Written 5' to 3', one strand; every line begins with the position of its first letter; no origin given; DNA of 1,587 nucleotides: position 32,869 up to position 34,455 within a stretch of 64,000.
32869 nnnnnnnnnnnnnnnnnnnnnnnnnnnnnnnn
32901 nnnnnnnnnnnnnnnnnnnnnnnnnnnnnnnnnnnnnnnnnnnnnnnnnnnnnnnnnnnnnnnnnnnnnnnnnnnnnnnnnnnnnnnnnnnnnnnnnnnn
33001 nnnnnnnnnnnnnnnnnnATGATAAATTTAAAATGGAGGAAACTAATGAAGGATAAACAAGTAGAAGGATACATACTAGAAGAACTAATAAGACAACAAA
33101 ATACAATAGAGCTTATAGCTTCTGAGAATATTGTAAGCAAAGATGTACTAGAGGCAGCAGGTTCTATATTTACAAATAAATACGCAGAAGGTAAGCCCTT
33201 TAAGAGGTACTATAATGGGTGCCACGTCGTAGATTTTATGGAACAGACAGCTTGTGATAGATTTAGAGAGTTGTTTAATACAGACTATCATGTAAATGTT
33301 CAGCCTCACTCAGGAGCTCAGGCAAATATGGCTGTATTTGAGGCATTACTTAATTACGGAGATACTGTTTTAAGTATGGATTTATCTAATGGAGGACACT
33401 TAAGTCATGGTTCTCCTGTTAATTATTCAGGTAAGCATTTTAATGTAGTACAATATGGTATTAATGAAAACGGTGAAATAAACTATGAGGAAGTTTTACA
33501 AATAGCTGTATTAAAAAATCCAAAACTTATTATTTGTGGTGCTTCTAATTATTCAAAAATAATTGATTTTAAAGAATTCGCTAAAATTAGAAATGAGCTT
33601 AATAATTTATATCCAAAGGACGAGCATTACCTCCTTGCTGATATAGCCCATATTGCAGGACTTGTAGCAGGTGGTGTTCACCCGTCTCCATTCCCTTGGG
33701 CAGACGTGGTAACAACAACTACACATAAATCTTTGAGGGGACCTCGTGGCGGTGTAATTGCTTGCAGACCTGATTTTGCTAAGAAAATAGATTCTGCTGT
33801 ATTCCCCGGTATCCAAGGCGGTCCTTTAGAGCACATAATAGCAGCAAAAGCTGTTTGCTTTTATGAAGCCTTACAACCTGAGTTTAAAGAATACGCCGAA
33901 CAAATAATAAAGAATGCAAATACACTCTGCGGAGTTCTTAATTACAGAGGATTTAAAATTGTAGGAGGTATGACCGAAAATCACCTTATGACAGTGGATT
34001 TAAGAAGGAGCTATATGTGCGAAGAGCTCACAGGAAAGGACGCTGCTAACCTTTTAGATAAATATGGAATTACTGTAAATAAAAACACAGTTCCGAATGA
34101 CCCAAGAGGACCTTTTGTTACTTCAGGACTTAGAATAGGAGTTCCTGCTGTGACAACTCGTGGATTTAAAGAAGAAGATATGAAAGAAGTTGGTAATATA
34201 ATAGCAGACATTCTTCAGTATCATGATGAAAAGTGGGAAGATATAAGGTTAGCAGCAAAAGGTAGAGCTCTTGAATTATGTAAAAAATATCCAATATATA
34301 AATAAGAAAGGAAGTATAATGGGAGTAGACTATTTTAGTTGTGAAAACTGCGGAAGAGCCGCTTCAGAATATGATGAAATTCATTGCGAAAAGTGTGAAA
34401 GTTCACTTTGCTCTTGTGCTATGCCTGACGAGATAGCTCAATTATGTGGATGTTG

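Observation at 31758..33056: Coupled P-loop kinase plus truncated UDP-sugar-dehydrogenase-family enzyme upstream of SHMT: possible nucleotide or DNA modification module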

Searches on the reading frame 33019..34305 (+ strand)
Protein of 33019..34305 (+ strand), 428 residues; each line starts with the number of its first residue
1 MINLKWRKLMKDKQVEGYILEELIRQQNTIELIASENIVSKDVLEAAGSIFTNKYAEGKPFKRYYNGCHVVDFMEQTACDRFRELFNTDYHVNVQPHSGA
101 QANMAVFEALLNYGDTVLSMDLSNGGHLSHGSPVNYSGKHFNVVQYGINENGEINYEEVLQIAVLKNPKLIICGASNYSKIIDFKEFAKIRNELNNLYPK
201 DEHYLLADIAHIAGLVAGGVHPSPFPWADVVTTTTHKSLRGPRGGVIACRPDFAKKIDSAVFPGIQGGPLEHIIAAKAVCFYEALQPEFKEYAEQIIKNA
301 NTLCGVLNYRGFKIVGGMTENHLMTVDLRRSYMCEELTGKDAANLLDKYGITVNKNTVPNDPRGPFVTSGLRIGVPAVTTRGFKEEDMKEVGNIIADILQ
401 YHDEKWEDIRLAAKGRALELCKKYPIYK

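Call 3: search_protein_families(library=pfam, proteins=[window:33019-34305:+], max_evalue=0.01)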
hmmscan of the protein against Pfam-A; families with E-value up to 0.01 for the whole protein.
window:33019-34305:+ (428 aa): 3 families
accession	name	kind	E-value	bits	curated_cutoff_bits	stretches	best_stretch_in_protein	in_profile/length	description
PF00464.25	SHMT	-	7.4e-145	483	27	1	11-395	4-399/399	Serine hydroxymethyltransferase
PF00155.27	Aminotran_1_2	-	1.3e-11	44.7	19.7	1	39-380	18-351/361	Aminotransferase class I and II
PF01212.27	Beta_elim_lyase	-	2.8e-05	24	27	1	78-337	37-260/288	Beta-eliminating lyase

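Call 4: search_protein_families(library=phrogs, proteins=[window:33019-34305:+], max_evalue=0.001)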
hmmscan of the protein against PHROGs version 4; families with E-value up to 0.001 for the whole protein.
window:33019-34305:+ (428 aa): 1 family
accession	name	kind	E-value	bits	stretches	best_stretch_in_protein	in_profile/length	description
phrog_9968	-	other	3.8e-158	527.9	1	10-427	5-410/412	methyltransferase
